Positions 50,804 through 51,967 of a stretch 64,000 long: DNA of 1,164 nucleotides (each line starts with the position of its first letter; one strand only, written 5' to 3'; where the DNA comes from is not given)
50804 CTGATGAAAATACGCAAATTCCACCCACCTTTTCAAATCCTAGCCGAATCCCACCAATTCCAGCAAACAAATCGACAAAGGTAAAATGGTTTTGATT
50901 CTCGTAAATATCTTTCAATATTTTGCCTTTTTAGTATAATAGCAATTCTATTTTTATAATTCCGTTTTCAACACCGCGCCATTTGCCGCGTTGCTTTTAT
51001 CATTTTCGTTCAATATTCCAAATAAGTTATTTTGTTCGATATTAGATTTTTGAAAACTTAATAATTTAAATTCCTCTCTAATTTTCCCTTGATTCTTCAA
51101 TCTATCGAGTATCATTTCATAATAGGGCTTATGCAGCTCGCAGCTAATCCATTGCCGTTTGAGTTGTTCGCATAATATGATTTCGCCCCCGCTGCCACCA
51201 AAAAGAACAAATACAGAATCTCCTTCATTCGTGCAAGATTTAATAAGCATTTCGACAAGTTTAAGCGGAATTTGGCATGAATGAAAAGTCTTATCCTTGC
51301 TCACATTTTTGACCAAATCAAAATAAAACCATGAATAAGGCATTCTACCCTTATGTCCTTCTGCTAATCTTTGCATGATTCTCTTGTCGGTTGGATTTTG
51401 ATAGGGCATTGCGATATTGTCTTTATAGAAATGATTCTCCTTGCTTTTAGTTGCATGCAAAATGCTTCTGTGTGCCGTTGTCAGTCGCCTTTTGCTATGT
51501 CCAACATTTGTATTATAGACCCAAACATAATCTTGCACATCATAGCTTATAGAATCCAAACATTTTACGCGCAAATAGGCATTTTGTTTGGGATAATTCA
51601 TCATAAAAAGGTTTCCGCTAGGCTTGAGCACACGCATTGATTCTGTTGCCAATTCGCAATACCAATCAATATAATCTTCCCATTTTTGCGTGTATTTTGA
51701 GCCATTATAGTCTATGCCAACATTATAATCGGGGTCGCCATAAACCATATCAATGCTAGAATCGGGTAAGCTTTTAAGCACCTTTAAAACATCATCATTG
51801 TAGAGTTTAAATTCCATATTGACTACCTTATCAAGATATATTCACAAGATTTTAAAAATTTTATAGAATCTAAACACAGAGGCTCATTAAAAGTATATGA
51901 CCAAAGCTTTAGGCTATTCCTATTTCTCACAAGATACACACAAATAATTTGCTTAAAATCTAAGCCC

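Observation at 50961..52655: R-M cassette bracketed by a 35-bp direct duplication of the ilvD 3' end; the methyltransferase borrows its last 13 codons and stop from the duplicate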

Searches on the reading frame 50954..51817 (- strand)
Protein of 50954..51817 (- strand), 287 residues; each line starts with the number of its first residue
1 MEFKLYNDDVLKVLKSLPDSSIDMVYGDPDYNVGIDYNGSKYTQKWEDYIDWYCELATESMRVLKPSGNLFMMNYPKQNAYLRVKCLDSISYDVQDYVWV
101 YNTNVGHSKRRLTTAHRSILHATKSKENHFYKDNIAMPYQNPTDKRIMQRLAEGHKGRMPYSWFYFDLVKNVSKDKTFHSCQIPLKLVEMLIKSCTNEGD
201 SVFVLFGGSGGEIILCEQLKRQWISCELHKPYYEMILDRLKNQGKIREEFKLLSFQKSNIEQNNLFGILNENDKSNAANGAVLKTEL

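Call 4: search_protein_families(library=pfam, proteins=[window:50954-51817:-], max_evalue=0.01)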
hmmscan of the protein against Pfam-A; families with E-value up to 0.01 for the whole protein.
window:50954-51817:- (287 aa): 1 family
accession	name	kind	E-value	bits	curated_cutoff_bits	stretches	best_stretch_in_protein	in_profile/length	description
PF01555.25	N6_N4_Mtase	-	5.7e-34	118.4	26.7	1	22-236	1-219/221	DNA methylase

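Call 7: find_encoding_contigs(protein=window:50954-51817:-, flank=10000, max_places=10)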
Protein window:50954-51817:- (287 aa): 9 contigs read that carry it; 5 places shown.
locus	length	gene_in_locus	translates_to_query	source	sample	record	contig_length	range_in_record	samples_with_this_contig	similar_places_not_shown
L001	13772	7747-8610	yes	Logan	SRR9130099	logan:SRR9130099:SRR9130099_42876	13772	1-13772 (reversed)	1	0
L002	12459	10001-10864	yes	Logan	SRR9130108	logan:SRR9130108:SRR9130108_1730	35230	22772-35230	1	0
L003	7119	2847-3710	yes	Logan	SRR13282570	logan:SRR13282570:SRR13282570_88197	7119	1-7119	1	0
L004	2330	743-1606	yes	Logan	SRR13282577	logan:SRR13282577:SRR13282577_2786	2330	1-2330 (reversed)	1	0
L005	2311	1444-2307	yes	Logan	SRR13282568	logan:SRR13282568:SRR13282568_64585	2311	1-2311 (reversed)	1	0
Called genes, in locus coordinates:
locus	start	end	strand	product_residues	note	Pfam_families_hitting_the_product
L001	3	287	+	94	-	?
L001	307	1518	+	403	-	PF00155:Aminotran_1_2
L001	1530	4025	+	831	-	PF12156:ATPase-cat_bd, PF00403:HMA, PF00122:E1-E2_ATPase, PF08282:Hydrolase_3 (faint), PF00702:Hydrolase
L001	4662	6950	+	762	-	PF00920:ILVD_EDD_N, PF24877:ILV_EDD_C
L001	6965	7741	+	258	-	PF22515:DUF6996, PF22518:DUF6997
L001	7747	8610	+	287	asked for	PF01555:N6_N4_Mtase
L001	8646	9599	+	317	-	PF00145:DNA_methylase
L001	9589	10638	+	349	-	PF09554:RE_HaeII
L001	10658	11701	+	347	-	PF02384:N6_Mtase (weak)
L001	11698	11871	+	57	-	-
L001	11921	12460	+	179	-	PF09522:RE_R_Pab1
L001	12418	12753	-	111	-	-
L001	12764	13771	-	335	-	?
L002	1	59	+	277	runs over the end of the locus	PF00590:TP_methylase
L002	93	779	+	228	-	PF08032:SpoU_sub_bind, PF00588:SpoU_methylase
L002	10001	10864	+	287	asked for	PF01555:N6_N4_Mtase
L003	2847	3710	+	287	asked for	PF01555:N6_N4_Mtase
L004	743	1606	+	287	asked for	PF01555:N6_N4_Mtase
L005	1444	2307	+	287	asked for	PF01555:N6_N4_Mtase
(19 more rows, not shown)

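Call 12: list_cluster_members(proteins=[window:50954-51817:-, window:51823-52599:-, window:52614-54902:-, window:49965-50918:-])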
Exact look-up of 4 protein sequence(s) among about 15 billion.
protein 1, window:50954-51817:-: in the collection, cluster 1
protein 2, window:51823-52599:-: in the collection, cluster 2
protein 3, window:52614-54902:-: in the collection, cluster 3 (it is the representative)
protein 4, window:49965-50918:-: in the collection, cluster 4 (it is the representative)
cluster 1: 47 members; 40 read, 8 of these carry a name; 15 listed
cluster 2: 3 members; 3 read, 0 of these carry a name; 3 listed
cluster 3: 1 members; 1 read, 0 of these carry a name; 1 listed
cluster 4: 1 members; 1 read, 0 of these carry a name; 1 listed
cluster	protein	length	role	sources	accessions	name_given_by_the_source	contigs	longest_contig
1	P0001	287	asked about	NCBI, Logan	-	-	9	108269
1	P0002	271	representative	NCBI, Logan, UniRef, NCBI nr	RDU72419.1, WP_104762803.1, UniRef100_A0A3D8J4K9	site-specific DNA-methyltransferase [Helicobacter aurati] | Methyltransferase n=1 Tax=Helicobacter aurati TaxID=137778 RepID=A0A3D8J4K9_9HELI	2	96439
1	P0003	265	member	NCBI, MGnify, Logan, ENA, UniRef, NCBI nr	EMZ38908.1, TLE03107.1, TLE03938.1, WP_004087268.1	DNA-methyltransferase [Helicobacter bilis] | FL=1 | Methyltransferase n=2 Tax=Helicobacter bilis TaxID=37372 RepID=A0A6D2C7W2_9HELI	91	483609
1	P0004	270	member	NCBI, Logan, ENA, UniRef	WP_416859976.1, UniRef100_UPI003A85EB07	DNA-methyltransferase [Helicobacter ganmani] | DNA-methyltransferase n=1 Tax=Helicobacter ganmani TaxID=60246 RepID=UPI003A85EB07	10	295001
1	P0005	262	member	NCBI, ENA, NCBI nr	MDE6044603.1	MAG: site-specific DNA-methyltransferase [Helicobacter sp.] | site-specific DNA-methyltransferase [Helicobacter sp.]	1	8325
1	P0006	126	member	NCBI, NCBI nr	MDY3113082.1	MAG: DNA methyltransferase, partial [Helicobacter sp.] | DNA methyltransferase [Helicobacter sp.]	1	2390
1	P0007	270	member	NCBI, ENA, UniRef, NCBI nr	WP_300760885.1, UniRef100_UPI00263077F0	site-specific DNA-methyltransferase [Helicobacter sp. UBA3407] | DNA-methyltransferase n=1 Tax=Helicobacter sp. UBA3407 TaxID=1946588 RepID=UPI00263077F0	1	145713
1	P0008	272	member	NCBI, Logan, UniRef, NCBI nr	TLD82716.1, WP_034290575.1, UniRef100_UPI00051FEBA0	site-specific DNA-methyltransferase [Helicobacter sp. MIT 11-5569] | DNA-methyltransferase n=1 Tax=Helicobacter sp. MIT 11-5569 TaxID=1548151 ...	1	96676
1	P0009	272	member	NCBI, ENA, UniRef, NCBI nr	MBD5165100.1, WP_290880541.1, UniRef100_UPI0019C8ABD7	site-specific DNA-methyltransferase [Helicobacter sp.] | DNA-methyltransferase n=1 Tax=Helicobacter sp. TaxID=218 RepID=UPI0019C8ABD7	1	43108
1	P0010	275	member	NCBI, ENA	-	-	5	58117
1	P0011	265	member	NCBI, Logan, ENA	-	-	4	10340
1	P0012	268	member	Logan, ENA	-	-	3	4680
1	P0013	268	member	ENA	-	-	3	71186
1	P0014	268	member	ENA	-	-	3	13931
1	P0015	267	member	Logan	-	-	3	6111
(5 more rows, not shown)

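Call 15: find_encoding_contigs(protein=P0002, flank=6000, max_places=4)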
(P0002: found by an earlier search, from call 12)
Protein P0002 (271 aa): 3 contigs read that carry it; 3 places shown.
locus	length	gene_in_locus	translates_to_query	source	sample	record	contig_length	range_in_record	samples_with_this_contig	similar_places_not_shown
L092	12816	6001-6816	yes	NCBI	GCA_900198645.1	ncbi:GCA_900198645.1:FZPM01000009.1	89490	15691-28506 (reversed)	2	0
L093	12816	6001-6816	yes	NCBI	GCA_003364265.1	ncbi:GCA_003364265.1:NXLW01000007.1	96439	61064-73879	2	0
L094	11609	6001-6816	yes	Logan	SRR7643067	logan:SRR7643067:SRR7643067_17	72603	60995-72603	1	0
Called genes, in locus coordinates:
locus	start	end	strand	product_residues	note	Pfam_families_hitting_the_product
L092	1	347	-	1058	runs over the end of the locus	PF00580:UvrD-helicase, PF13245:AAA_19 (weak), PF13361:UvrD_C, PF13538:UvrD_C_2 (faint)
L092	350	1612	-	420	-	-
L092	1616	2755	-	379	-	-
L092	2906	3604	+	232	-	PF00132:Hexapep, PF14602:Hexapep_2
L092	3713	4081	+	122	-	-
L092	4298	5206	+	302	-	PF02086:MethyltransfD12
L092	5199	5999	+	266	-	PF22515:DUF6996, PF22518:DUF6997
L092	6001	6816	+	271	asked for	PF01555:N6_N4_Mtase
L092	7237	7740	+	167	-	PF00731:AIRC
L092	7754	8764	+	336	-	PF13118:DUF3972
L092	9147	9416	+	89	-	-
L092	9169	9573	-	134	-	-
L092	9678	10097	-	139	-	PF01554:MatE (weak)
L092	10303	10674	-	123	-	-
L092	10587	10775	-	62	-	-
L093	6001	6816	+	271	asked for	PF01555:N6_N4_Mtase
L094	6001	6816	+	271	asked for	PF01555:N6_N4_Mtase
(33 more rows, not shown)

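Call 16: find_encoding_contigs(protein=P0008, flank=6000, max_places=4)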
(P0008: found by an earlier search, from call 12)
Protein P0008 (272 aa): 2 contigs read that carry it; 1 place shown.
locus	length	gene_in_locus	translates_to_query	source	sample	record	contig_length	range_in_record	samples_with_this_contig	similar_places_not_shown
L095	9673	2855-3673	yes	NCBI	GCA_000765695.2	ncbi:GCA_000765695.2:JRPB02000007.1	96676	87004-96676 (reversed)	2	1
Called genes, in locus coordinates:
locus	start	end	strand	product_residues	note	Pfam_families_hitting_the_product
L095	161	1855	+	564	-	PF00920:ILVD_EDD_N, PF24877:ILV_EDD_C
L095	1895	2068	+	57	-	PF04556:DpnII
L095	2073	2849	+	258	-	PF22515:DUF6996, PF22518:DUF6997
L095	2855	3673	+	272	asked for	PF01555:N6_N4_Mtase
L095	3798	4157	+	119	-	-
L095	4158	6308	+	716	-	PF00004:AAA (faint), PF07728:AAA_5, PF28529:McrB_lid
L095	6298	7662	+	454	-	PF10117:McrBC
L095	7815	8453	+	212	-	PF01810:LysE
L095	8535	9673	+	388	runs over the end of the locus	PF03595:SLAC1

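Call 24: search_protein_families(library=ncbifam, proteins=[window:50954-51817:-], max_evalue=0.01)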
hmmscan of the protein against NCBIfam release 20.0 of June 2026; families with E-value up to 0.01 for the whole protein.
window:50954-51817:- (287 aa): 3 families
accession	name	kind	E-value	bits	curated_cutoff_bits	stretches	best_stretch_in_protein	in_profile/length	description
NF008572.0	PRK11524.1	equivalog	5.8e-31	107.7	292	1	5-263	17-278/294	adenine-specific DNA-methyltransferase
NF050803.1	DnaMtaseCcrMCaul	equivalog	2.6e-19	69.4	830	1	5-272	6-278/350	adenine-specific DNA-methyltransferase CcrM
NF010253.0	PRK13699.1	subfamily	9.1e-10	38.6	244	2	8-68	7-66/226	DNA methyltransferase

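Call 26: search_solved_structures(query=window:50954-51817:-, max_evalue=0.001)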
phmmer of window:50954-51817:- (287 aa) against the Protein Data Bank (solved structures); distinct sequences matched with E-value up to 0.001: 12.
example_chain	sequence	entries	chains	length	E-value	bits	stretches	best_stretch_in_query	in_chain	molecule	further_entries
9c3u_A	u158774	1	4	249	3.2e-22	82.1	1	4-239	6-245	Methyltransferase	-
8urk_A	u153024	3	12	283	4.6e-22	81.6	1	4-239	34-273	Methyltransferase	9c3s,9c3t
1eg2_A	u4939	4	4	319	4.9e-14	55.3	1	9-246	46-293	MODIFICATION METHYLASE RSRI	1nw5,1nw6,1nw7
1nw8_A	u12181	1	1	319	7.9e-14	54.6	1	9-246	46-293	MODIFICATION METHYLASE RSRI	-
1g60_A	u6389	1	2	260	1.3e-13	53.9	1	12-234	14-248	Adenine-specific Methyltransferase MboIIA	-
8s9m_A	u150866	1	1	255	4.1e-12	49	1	9-242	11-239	DNA cytosine-N4 methyltransferase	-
8s9n_A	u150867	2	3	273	5.4e-12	48.6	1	9-242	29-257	DNA cytosine-N4 methyltransferase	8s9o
1boo_A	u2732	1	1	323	1.1e-10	44.3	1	178-234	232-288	PROTEIN (N-4 CYTOSINE-SPECIFIC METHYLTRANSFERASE PVU II)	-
5hfj_A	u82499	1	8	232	2.4e-07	33.3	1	175-240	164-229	Adenine specific DNA methyltransferase (DpnA)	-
5hek_A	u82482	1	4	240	2.4e-07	33.3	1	174-240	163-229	Adenine specific DNA methyltransferase (DpnA)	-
6pbd_A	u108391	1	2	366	9.7e-07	31.3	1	7-241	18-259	Modification methylase CcrMI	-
2zie_A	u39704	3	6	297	5.4e-05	25.6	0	156-240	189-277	Putative modification methylase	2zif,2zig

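Call 27: find_encoding_contigs(protein=P0003, flank=5000, max_places=4)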
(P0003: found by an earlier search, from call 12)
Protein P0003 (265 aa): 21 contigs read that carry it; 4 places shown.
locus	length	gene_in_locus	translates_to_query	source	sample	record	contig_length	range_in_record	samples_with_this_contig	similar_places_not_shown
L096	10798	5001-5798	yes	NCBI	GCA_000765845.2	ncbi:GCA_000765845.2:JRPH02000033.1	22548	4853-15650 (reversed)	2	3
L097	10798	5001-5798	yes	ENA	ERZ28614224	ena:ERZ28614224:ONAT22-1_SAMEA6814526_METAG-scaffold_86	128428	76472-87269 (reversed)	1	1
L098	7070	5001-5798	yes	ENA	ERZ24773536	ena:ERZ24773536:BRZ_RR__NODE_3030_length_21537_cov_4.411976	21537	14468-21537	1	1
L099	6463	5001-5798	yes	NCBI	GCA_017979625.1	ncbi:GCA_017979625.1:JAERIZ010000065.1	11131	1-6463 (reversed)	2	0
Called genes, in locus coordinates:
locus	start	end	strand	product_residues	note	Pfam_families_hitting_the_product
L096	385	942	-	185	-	PF00589:Phage_integrase (weak)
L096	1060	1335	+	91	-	PF01312:Bac_export_2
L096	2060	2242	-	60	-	-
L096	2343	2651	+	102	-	-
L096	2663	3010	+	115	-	PF01155:HypA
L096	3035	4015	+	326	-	PF28016:Mua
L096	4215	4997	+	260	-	PF22515:DUF6996, PF22518:DUF6997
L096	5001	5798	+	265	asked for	PF01555:N6_N4_Mtase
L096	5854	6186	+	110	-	PF01555:N6_N4_Mtase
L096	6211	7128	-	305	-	-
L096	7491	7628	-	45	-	-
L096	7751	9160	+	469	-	PF08245:Mur_ligase_M, PF02875:Mur_ligase_C (weak)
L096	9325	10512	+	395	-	PF01545:Cation_efflux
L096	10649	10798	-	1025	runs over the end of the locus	PF04313:HSDR_N, PF00270:DEAD (weak), PF04851:ResIII, PF18766:SWI2_SNF2, PF22679:T1R_D3-like, PF11867:T1RH-like_C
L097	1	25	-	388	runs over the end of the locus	PF00266:Aminotran_5, PF01212:Beta_elim_lyase (weak)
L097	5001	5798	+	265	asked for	PF01555:N6_N4_Mtase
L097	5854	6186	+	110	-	PF01555:N6_N4_Mtase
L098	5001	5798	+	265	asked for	PF01555:N6_N4_Mtase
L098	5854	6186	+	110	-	PF01555:N6_N4_Mtase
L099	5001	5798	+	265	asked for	PF01555:N6_N4_Mtase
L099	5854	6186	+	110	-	PF01555:N6_N4_Mtase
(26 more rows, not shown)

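Call 28: find_encoding_contigs(protein=P0004, flank=5000, max_places=3)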
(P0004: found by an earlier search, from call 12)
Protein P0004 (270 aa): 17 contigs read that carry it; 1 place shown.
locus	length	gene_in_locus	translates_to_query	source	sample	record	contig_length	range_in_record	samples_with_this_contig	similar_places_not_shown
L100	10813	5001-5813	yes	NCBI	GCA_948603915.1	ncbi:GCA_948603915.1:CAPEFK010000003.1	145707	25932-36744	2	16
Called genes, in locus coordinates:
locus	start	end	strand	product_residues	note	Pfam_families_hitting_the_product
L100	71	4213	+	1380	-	PF00117:GATase, PF00583:Acetyltransf_1, PF13673:Acetyltransf_10, PF13508:Acetyltransf_7, PF00583:Acetyltransf_1, PF13302:Acetyltransf_3, PF13420:Acetyltransf_4, PF00117:GATase, +7 more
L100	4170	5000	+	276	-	PF22515:DUF6996, PF22518:DUF6997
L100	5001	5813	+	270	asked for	PF01555:N6_N4_Mtase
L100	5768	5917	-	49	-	-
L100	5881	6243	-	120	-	PF12893:Lumazine_bd_2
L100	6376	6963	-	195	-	PF02525:Flavodoxin_2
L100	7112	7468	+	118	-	PF01638:HxlR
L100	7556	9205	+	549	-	PF06418:CTP_synth_N, PF00117:GATase, PF07722:Peptidase_C26 (weak)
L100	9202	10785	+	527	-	PF01368:DHH, PF02272:DHHA1, PF17768:RecJ_OB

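Call 29: find_encoding_contigs(protein=P0010, flank=5000, max_places=3)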
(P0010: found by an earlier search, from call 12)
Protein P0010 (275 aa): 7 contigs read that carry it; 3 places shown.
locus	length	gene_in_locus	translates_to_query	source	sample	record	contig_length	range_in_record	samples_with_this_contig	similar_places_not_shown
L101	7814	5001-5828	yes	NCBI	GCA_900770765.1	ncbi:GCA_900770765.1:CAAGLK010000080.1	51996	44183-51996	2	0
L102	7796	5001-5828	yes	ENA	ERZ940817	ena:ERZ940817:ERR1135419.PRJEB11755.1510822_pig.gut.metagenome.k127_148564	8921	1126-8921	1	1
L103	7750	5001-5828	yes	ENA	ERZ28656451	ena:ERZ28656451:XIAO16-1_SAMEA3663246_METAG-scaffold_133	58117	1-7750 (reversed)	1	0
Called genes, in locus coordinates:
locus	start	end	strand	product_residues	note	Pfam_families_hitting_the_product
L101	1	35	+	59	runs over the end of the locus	PF00145:DNA_methylase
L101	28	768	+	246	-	PF13020:NOV_C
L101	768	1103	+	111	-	-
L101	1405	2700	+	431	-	PF00072:Response_reg, PF00158:Sigma54_activat, PF14532:Sigma54_activ_2, PF07728:AAA_5, PF25601:AAA_lid_14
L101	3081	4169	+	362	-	PF01118:Semialdhyde_dh, PF02774:Semialdhyde_dhC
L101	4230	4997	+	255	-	PF22515:DUF6996, PF22518:DUF6997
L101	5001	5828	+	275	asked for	PF01555:N6_N4_Mtase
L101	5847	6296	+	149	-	PF01451:LMWPc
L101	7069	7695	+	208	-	PF00583:Acetyltransf_1, PF13673:Acetyltransf_10 (weak), PF13508:Acetyltransf_7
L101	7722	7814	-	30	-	?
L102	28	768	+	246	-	PF13020:NOV_C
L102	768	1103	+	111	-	-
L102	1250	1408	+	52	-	-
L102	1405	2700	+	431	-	PF00072:Response_reg, PF00158:Sigma54_activat, PF14532:Sigma54_activ_2, PF07728:AAA_5, PF25601:AAA_lid_14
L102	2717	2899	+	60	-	-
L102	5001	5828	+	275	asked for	PF01555:N6_N4_Mtase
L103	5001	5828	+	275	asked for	PF01555:N6_N4_Mtase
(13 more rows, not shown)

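Call 51: search_protein_families(library=padloc, proteins=[window:50954-51817:-], max_evalue=0.01)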
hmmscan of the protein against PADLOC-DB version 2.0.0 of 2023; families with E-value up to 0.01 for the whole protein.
window:50954-51817:- (287 aa): 48 families (the best 25 are shown)
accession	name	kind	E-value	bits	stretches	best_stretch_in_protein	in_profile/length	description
PDLC03337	MTase_II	-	7.8e-114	377.4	1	4-256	10-260/264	Type II methyltransferase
PDLC03299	MTase_II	-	2.4e-42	143.5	1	5-249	17-266/296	Type II methyltransferase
PDLC03371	MTase_II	-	2e-37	127.1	1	3-243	11-255/260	Type II methyltransferase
PDLC03238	MTase_II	-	2.4e-32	110.5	1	4-266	125-384/428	Type II methyltransferase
PDLC03320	MTase_II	-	6e-28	95.8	1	3-242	33-276/289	Type II methyltransferase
PDLC03353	MTase_II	-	1.9e-25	87.9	1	4-243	11-251/260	Type II methyltransferase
PDLC03387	MTase_II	-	2e-25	87.5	2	94-247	143-280/289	Type II methyltransferase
PDLC03300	MTase_II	-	2.4e-24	84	1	40-251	77-287/302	Type II methyltransferase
PDLC03230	MTase_II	-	2e-23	81.3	1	4-264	37-306/360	Type II methyltransferase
PDLC03295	MTase_II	-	9.5e-21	72.5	2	4-75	5-77/292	Type II methyltransferase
PDLC03216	MTase_II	-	1.7e-20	71.4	1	5-259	14-274/364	Type II methyltransferase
PDLC03265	MTase_II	-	1e-19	69.2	2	5-84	27-108/333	Type II methyltransferase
PDLC03251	MTase_II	-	6e-19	66.4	2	175-249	201-274/282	Type II methyltransferase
PDLC03339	MTase_II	-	9.8e-18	62.1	2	4-131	5-143/399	Type II methyltransferase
PDLC03738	oMTase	-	2.7e-16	57.3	1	7-266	25-290/376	orphan methyltransferase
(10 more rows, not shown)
